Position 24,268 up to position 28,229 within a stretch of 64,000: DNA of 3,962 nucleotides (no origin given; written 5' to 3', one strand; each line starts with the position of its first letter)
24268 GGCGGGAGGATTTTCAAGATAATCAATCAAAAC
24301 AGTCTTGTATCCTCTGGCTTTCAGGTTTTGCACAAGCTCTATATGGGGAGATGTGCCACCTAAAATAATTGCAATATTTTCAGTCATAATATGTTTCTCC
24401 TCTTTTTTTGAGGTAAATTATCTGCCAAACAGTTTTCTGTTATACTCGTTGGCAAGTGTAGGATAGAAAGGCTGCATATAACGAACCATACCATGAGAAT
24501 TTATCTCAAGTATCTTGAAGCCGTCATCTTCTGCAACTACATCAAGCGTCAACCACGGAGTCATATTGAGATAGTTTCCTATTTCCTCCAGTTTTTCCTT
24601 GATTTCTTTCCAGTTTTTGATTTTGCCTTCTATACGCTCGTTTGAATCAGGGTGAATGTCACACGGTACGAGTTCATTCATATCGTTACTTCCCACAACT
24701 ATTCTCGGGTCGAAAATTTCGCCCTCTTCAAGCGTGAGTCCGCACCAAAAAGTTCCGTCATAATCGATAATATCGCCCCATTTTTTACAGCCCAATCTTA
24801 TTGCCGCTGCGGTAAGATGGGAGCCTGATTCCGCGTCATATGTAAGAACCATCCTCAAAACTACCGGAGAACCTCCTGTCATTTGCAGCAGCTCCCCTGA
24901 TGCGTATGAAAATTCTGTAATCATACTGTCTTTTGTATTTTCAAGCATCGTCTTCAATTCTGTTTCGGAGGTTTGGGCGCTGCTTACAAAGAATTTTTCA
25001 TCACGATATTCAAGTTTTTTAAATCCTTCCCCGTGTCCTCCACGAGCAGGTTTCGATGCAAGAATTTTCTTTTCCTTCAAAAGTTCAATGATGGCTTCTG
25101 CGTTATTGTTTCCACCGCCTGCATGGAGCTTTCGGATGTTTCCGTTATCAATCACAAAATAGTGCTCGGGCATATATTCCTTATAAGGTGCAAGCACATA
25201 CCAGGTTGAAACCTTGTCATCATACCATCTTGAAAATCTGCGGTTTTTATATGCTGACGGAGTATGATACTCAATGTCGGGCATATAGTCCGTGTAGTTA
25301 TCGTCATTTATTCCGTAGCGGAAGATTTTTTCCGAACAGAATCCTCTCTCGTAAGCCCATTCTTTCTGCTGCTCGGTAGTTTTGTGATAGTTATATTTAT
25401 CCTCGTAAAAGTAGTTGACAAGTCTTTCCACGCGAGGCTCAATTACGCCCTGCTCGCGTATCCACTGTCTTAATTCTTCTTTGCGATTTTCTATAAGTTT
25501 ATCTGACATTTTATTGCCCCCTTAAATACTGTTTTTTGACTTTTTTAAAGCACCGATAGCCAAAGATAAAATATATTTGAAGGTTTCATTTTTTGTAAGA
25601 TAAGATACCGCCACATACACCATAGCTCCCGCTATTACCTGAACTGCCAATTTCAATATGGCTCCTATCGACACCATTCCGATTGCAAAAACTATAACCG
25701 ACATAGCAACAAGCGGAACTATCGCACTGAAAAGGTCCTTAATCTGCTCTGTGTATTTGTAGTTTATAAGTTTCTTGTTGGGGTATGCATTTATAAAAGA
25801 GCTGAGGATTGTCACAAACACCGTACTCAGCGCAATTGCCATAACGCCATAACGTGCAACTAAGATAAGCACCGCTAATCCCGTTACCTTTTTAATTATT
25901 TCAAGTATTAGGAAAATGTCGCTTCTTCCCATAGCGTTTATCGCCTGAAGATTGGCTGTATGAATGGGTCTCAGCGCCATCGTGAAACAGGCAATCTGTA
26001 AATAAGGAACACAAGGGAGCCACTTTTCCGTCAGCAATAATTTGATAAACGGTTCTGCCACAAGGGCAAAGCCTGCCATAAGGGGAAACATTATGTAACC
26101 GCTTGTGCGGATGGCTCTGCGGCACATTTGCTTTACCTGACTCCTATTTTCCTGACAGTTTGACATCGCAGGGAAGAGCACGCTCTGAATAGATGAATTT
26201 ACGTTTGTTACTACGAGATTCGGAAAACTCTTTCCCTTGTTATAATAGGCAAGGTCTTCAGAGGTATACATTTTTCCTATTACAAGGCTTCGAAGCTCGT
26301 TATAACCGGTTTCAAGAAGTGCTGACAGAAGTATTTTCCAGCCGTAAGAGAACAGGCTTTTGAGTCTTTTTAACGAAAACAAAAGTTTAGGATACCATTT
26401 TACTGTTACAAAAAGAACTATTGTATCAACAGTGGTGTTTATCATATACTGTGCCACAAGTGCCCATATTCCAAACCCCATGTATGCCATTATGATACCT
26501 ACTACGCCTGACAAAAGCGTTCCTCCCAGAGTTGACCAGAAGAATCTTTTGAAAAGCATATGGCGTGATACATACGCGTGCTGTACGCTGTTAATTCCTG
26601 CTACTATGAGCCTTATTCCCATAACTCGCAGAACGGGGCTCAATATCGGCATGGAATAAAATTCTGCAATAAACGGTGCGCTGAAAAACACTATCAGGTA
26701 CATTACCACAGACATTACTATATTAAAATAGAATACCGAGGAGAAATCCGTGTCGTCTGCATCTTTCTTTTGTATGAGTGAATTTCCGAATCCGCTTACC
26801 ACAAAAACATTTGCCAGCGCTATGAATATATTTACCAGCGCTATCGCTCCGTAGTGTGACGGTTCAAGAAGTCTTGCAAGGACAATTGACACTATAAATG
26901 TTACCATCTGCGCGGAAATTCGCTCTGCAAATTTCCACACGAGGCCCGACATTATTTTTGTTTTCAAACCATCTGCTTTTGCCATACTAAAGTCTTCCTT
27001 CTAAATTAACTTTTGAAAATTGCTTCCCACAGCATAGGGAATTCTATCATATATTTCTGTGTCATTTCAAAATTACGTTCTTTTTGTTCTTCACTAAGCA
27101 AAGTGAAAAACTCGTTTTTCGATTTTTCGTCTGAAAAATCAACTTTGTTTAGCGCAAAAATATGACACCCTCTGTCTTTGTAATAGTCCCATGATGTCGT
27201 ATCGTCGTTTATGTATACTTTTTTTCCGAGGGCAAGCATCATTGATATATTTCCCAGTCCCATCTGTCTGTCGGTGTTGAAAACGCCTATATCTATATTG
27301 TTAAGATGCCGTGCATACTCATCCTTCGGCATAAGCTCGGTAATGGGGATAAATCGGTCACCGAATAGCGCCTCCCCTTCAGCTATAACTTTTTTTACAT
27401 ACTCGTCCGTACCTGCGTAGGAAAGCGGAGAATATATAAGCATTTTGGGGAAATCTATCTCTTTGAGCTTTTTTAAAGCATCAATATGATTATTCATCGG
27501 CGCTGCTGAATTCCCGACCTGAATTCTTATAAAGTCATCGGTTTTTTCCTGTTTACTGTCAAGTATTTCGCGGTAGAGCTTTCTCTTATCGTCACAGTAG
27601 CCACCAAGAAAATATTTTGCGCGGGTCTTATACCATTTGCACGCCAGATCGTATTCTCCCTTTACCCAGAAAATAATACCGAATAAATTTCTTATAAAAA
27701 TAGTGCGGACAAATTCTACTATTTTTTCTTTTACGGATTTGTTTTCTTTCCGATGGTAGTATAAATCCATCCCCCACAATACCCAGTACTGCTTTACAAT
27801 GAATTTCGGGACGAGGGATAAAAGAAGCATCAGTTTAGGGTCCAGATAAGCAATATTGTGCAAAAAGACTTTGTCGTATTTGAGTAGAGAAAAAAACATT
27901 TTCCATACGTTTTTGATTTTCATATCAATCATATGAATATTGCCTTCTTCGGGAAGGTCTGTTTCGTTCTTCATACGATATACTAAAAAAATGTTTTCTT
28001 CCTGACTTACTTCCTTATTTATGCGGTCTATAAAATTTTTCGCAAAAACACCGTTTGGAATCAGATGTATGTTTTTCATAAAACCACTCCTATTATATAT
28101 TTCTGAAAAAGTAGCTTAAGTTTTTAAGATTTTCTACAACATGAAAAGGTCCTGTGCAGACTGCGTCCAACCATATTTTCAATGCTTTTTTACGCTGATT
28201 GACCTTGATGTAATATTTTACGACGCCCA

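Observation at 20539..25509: Three ATP-grasp ligases plus a GNAT inserted into a dTDP-4-amino-6-deoxyhexose pathway: predicted aminoacyl/peptidyl sugar decoration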

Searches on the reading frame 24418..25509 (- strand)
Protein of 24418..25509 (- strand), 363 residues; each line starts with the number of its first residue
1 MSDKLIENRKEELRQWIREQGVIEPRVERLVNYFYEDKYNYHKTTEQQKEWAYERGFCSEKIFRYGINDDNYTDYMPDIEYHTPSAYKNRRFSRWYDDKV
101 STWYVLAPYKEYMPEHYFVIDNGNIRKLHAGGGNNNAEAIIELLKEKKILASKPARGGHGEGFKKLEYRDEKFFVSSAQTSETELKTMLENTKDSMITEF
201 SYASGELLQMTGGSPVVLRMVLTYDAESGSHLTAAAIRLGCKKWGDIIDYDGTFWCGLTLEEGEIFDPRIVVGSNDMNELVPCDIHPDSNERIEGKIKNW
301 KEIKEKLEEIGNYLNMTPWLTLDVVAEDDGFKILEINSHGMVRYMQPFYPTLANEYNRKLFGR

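Call 3: search_protein_families(library=pfam, proteins=[window:24418-25509:-], max_evalue=0.01)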
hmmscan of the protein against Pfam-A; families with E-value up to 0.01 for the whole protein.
window:24418-25509:- (363 aa): 1 family
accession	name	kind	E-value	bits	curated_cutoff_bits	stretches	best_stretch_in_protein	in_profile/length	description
PF14397.11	ATPgrasp_ST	-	2.1e-13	50.5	31.4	1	87-344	10-260/278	Sugar-transfer associated ATP-grasp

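Call 5: search_protein_families(library=ncbifam, proteins=[window:24418-25509:-], max_evalue=0.001)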
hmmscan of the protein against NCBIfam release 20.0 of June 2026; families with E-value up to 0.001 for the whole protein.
window:24418-25509:- (363 aa): 0 families

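Call 11: search_solved_structures(query=window:24418-25509:-, max_evalue=0.1)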
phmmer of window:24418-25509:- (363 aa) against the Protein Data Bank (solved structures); distinct sequences matched with E-value up to 0.1: 0.

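Call 30: find_homologous_proteins(query=window:24418-25509:-, max_evalue=1e-8)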
Query window:24418-25509:- (363 aa): 22 proteins with E <= 1e-8 among 2142 candidates.
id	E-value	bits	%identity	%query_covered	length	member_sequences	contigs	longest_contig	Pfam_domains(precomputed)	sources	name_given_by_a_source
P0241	9.2e-251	849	100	100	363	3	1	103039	PF14397.12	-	-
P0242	3.4e-209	712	82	100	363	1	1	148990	PF14397.12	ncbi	-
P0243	2.3e-97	344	45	94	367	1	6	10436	PF14397.12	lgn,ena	-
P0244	1.9e-95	338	42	97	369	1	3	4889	PF14397.12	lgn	-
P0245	2.3e-93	331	44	97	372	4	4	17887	PF14397.12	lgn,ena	-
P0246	6.8e-92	326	45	91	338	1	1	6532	PF14397.12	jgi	-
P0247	2.1e-81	292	42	91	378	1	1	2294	PF14397.12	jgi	jgi:hypothetical protein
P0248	9.5e-81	290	41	96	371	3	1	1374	PF14397.12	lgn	-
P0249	6.1e-78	280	41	96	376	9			PF14397.12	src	-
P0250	9.8e-78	280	40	94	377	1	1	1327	PF14397.12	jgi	jgi:hypothetical protein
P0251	2.1e-75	272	36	96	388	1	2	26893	PF14397.12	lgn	-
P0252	5.6e-74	267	35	95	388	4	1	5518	PF14397.12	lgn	-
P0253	1.3e-69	253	38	95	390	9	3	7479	PF14397.12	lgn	-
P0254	1.9e-66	243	34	96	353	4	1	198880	PF14397.12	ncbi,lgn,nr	ncbi:MAG: hypothetical protein KF905_15565 [Flavobacteriales bacterium]|nr:hypothetical protein [Fla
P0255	8.9e-66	240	35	95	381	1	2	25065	PF14397.12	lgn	-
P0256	1.8e-63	233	34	94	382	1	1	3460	PF14397.12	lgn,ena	-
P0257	3.4e-63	232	34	94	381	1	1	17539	PF14397.12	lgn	-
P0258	2.7e-61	226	35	94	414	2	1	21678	PF14397.12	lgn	-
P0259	2.3e-60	223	31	95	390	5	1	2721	PF14397.12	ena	-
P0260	8.9e-49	184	42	63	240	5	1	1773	PF14397.12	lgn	-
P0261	1.4e-28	118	31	86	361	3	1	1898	PF14397.12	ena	-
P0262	1.8e-9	55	25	91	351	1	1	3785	PF14397.12,PF14398.12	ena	-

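Call 31: find_encoding_contigs(protein=P0245, flank=9000, max_places=2)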
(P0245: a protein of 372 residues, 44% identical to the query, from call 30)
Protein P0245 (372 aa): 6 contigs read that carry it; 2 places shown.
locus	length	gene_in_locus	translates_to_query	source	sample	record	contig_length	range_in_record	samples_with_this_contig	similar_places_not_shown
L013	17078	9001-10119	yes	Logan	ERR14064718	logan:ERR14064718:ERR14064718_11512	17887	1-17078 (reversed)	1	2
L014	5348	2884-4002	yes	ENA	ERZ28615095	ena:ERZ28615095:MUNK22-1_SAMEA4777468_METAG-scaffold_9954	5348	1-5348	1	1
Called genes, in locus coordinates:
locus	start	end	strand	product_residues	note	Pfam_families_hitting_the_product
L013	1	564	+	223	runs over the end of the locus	-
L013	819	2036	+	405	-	PF00155:Aminotran_1_2 (weak), PF01041:DegT_DnrJ_EryC1, PF01053:Cys_Met_Meta_PP (weak)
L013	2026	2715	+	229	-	PF02397:Bac_transf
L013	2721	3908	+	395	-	PF01071:GARS_A (weak), PF02222:ATP-grasp (weak), PF02655:ATP-grasp_3, PF02786:CPSase_L_D2, PF07478:Dala_Dala_lig_C, PF13535:ATP-grasp_4, PF18603:LAL_C2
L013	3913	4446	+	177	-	PF25087:GMPPB_C (faint), PF00132:Hexapep, PF14602:Hexapep_2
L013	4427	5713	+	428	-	PF02786:CPSase_L_D2, PF07478:Dala_Dala_lig_C, PF13535:ATP-grasp_4 (weak)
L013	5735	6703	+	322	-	PF00389:2-Hacid_dh, PF03446:NAD_binding_2 (faint), PF02826:2-Hacid_dh_C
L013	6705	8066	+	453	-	PF03972:MmgE_PrpD_N, PF19305:MmgE_PrpD_C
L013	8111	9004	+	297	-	-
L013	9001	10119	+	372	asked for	PF14397:ATPgrasp_ST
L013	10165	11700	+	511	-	PF08245:Mur_ligase_M, PF02875:Mur_ligase_C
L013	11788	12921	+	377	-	PF15617:C-C_Bond_Lyase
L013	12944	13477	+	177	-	PF05683:Fumerase_C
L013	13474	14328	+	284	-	PF05681:Fumerase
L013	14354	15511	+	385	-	PF13439:Glyco_transf_4, PF13477:Glyco_trans_4_2, PF13579:Glyco_trans_4_4, PF20706:GT4-conflict (weak), PF00534:Glycos_transf_1, PF13692:Glyco_trans_1_4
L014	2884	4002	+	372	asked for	PF14397:ATPgrasp_ST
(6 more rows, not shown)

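Call 32: find_encoding_contigs(protein=P0251, flank=9000, max_places=1)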
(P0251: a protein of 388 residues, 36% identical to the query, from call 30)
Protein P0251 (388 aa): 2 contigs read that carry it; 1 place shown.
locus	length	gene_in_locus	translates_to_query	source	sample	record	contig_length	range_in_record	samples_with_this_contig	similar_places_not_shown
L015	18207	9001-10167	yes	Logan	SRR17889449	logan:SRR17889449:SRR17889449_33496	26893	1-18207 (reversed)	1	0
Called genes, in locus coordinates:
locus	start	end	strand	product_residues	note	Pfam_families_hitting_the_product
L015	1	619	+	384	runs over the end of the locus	PF13439:Glyco_transf_4, PF13579:Glyco_trans_4_4, PF20706:GT4-conflict, PF00534:Glycos_transf_1, PF13692:Glyco_trans_1_4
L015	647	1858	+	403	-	PF13439:Glyco_transf_4, PF13579:Glyco_trans_4_4, PF00534:Glycos_transf_1, PF13692:Glyco_trans_1_4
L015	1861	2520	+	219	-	PF02397:Bac_transf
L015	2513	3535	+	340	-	-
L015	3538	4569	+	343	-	PF02388:FemAB (faint), PF04339:FemAB_like (weak), PF13480:Acetyltransf_6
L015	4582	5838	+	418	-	PF02655:ATP-grasp_3 (weak), PF02786:CPSase_L_D2 (weak), PF07478:Dala_Dala_lig_C (faint), PF13535:ATP-grasp_4 (weak)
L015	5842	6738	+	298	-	-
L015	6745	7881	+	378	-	PF15617:C-C_Bond_Lyase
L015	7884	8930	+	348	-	PF01757:Acyl_transf_3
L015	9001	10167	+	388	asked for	PF14397:ATPgrasp_ST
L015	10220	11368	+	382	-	PF01168:Ala_racemase_N, PF00842:Ala_racemase_C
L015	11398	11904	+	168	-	PF05683:Fumerase_C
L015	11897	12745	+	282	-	PF05681:Fumerase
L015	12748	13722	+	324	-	PF00389:2-Hacid_dh, PF02826:2-Hacid_dh_C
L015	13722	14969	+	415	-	PF03972:MmgE_PrpD_N, PF19305:MmgE_PrpD_C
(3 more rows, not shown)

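Call 33: find_encoding_contigs(protein=P0254, flank=9000, max_places=1)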
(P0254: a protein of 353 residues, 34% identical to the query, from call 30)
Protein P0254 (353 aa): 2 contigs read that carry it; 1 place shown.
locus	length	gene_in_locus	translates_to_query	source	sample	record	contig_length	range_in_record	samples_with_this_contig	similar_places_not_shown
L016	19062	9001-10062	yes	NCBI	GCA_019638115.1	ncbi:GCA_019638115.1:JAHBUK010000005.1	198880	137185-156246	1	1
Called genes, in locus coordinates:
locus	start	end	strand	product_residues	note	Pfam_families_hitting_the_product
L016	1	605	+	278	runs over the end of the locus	PF05050:Methyltransf_21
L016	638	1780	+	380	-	PF01041:DegT_DnrJ_EryC1, PF01212:Beta_elim_lyase (weak)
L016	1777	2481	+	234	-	PF08889:WbqC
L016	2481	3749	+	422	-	PF02655:ATP-grasp_3, PF01071:GARS_A (weak), PF02222:ATP-grasp (weak), PF02786:CPSase_L_D2 (weak), PF13535:ATP-grasp_4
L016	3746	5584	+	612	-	-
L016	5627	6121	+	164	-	-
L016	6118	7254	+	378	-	-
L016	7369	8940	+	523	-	-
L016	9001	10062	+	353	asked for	PF14397:ATPgrasp_ST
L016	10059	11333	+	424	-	PF02317:Octopine_DH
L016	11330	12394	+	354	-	PF00535:Glycos_transf_2, PF13641:Glyco_tranf_2_3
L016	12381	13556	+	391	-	PF13439:Glyco_transf_4, PF13579:Glyco_trans_4_4, PF20706:GT4-conflict (weak), PF00534:Glycos_transf_1, PF13692:Glyco_trans_1_4, PF13524:Glyco_trans_1_2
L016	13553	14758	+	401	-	PF13439:Glyco_transf_4, PF13579:Glyco_trans_4_4, PF20706:GT4-conflict, PF00534:Glycos_transf_1, PF13692:Glyco_trans_1_4, PF13524:Glyco_trans_1_2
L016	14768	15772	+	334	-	PF00535:Glycos_transf_2, PF13641:Glyco_tranf_2_3 (weak)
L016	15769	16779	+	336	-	PF00535:Glycos_transf_2, PF10111:Glyco_tranf_2_2 (weak), PF13641:Glyco_tranf_2_3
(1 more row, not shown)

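Call 65: predict_structure(alignment_id=A3)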
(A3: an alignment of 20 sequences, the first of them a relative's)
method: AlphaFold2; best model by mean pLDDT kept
length: 363 residues; sequences in the alignment: 20
mean_pLDDT: 89.7   pTM: 0.87
mean pLDDT of the five models: 89.7, 89.6, 89.3, 88.7, 87.7
residues with pLDDT >= 90: 262; 70-90: 72; 50-70: 29; < 50: 0
segments of 3 or more residues with pLDDT < 50: none
pLDDT, mean of each block of 10 residues (from residue 1): 91 97 94 93 94 95 92 95 87 73 88 92 84 86 96 77 87 94 96 91 93 90 96 95 65 90 96 73 92 96 98 92 94 82 87 95 75
secondary structure, 60 per line:
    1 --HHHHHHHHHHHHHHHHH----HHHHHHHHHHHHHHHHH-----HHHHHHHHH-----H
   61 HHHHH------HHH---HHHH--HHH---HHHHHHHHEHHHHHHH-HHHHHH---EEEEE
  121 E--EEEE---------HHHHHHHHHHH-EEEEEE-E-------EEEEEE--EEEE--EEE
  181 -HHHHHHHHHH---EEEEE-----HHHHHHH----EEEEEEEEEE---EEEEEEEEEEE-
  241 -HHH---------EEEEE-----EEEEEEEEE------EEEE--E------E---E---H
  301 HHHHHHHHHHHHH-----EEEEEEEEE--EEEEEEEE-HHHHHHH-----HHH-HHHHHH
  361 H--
elements in order: H3-19 H24-40 H46-54 H60-65 H78-81 H90-97 H99-105 H107-112 E116-121 E124-127 H137-147 E149-154 E164-169 E172-175 E178-180 H182-191 E195-199 H205-211 E216-225 E229-239 E254-258 E264-272 E279-282 H300-313 E319-327 E330-337 H339-345 H355-361

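Call 69: fold_search(model_id=the predicted structure, library=pdb)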
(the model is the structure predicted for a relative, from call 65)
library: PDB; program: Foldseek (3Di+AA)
matches with E <= 10: 879; with E <= 0.001: 293
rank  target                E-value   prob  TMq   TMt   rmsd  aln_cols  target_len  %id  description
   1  8ynd_D                1.3e-07  1.00  0.42  0.37   6.5       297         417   15  ATP-grasp peptide ligase from Streptomyces (released 2025-02-19)
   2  8ynd_B                1.5e-07  1.00  0.38  0.34   7.0       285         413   15  ATP-grasp peptide ligase from Streptomyces (released 2025-02-19)
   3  8ynd_G                3.0e-07  1.00  0.41  0.36   7.3       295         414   14  ATP-grasp peptide ligase from Streptomyces (released 2025-02-19)
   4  8ynq_C                3.8e-07  1.00  0.38  0.34   8.1       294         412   14  ATP-grasp peptide ligase from Streptomyces (released 2025-02-19)
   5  9yx2_A                6.0e-07  1.00  0.37  0.24   7.4       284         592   16  Structure of the long chain acyl-CoA carboxylase complex from Mycobacterium smegmatis with ATP, bicarbonate, and propi (released 2025-11-26)
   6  1e4e_A                7.9e-07  1.00  0.35  0.37   8.5       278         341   13  D-alanyl-D-lacate ligase (released 2001-06-28)
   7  3vpb_B                8.9e-07  1.00  0.36  0.44   8.1       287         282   13  ArgX from Sulfolobus tokodaii complexed with LysW/Glu/ADP/Mg/Zn/Sulfate (released 2013-02-27)
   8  8ynq_B                8.9e-07  1.00  0.39  0.35   8.0       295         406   14  ATP-grasp peptide ligase from Streptomyces (released 2025-02-19)
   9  9yx2_B                9.4e-07  1.00  0.36  0.28   7.5       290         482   16  Structure of the long chain acyl-CoA carboxylase complex from Mycobacterium smegmatis with ATP, bicarbonate, and propi (released 2025-11-26)
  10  3vpb_A                1.1e-06  1.00  0.32  0.41   8.2       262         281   12  ArgX from Sulfolobus tokodaii complexed with LysW/Glu/ADP/Mg/Zn/Sulfate (released 2013-02-27)
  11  3lwb_B                1.1e-06  1.00  0.36  0.42   7.5       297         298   14  Crystal Structure of apo D-alanine:D-alanine Ligase (Ddl) from Mycobacterium tuberculosis (released 2010-03-09)
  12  3lwb_A                1.3e-06  1.00  0.38  0.42   6.9       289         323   15  Crystal Structure of apo D-alanine:D-alanine Ligase (Ddl) from Mycobacterium tuberculosis (released 2010-03-09)
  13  5bph_B                1.7e-06  1.00  0.37  0.43   7.2       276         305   15  Crystal structure of AMP complexed D-alanine-D-alanine ligase(DDL) from Yersinia pestis (released 2016-03-02)
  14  3i12_D                1.8e-06  1.00  0.37  0.38   6.2       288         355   12  The crystal structure of the D-alanyl-alanine synthetase A from Salmonella enterica subsp. enterica serovar Typhimuriu (released 2009-08-18)
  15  3rfc                  1.8e-06  1.00  0.34  0.36   8.0       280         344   14  Crystal structure of D-alanine-D-alanine ligase A from Xanthomonas oryzae pathovar oryzae with ADP (released 2011-05-04)
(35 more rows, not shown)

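Call 81: find_encoding_contigs(protein=P0243, flank=9000, max_places=1)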
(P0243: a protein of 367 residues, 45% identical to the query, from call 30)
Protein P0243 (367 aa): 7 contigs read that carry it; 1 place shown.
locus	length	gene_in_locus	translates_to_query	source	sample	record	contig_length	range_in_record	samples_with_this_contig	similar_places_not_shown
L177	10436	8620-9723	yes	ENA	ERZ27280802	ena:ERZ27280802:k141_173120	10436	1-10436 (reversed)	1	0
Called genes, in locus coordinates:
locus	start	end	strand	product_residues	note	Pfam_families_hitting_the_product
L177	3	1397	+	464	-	?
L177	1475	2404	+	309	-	PF00389:2-Hacid_dh, PF02826:2-Hacid_dh_C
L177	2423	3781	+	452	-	PF03972:MmgE_PrpD_N, PF19305:MmgE_PrpD_C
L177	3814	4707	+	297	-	-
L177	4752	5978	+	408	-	PF01071:GARS_A, PF02655:ATP-grasp_3 (weak), PF02786:CPSase_L_D2, PF02222:ATP-grasp, PF07478:Dala_Dala_lig_C, PF13535:ATP-grasp_4, PF15632:ATPgrasp_Ter (weak)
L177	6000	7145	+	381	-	PF15617:C-C_Bond_Lyase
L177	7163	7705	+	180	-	PF05683:Fumerase_C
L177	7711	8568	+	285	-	PF05681:Fumerase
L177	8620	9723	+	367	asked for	PF14397:ATPgrasp_ST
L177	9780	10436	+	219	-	?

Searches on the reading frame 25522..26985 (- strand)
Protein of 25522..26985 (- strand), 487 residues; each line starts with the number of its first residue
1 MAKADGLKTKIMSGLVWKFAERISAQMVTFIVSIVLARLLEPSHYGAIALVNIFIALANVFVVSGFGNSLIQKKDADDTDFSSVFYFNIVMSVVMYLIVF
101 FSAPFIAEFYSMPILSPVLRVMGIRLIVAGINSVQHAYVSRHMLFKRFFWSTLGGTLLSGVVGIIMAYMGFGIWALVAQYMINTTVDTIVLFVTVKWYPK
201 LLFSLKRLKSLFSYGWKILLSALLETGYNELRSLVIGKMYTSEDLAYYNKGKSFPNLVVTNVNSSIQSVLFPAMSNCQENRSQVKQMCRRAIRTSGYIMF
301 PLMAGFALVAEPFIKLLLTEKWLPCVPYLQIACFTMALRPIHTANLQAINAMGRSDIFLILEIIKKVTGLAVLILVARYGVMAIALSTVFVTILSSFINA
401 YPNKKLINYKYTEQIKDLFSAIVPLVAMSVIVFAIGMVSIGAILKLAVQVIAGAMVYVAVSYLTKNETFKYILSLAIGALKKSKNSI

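Call 3: search_protein_families(library=pfam, proteins=[window:25522-26985:-], max_evalue=0.01)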
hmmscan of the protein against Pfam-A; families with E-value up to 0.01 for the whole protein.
window:25522-26985:- (487 aa): 3 families
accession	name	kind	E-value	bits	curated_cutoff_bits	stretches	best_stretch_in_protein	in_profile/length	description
PF13440.11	Polysacc_synt_3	-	7.9e-101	337.6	23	1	35-327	1-293/293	Polysaccharide biosynthesis protein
PF01943.22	Polysacc_synt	-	1.8e-31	110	28.2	1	22-276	12-272/274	Polysaccharide biosynthesis protein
PF11346.13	DUF3149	-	0.0053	16.7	23.2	0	416-440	2-26/40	Protein of unknown function (DUF3149)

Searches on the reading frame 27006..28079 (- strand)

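Call 3: search_protein_families(library=pfam, proteins=[window:27006-28079:-], max_evalue=0.01)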
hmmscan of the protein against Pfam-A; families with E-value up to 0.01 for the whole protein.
window:27006-28079:- (357 aa): 1 family
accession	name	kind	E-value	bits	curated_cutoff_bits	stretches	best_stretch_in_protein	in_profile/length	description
PF07429.17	Glyco_transf_56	-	1e-19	71.3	25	1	84-297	95-301/358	4-alpha-L-fucosyltransferase glycosyl transferase group 56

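Call 5: search_protein_families(library=ncbifam, proteins=[window:27006-28079:-], max_evalue=0.001)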
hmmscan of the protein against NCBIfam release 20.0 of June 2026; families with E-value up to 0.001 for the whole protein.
window:27006-28079:- (357 aa): 6 families
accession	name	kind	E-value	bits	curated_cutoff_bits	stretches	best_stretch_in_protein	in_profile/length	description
NF002756.0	PRK02797.1-5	equivalog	3.7e-87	292.6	457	1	3-344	6-335/351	TDP-N-acetylfucosamine:lipid II N-acetylfucosaminyltransferase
NF002753.0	PRK02797.1-2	equivalog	7.7e-19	68.1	470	1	95-297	104-301/361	TDP-N-acetylfucosamine:lipid II N-acetylfucosaminyltransferase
NF052570.1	ECA_fuco_WecF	equivalog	1.3e-18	67.4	525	1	95-302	103-306/357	TDP-N-acetylfucosamine:lipid II N-acetylfucosaminyltransferase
NF002755.0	PRK02797.1-4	equivalog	7.9e-17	61.4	543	1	68-290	77-291/357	TDP-N-acetylfucosamine:lipid II N-acetylfucosaminyltransferase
NF002754.0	PRK02797.1-3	equivalog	1.9e-14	53.5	639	1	95-302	102-304/359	TDP-N-acetylfucosamine:lipid II N-acetylfucosaminyltransferase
NF002752.0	PRK02797.1-1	equivalog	2.8e-12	46.6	754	1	71-303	80-305/359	TDP-N-acetylfucosamine:lipid II N-acetylfucosaminyltransferase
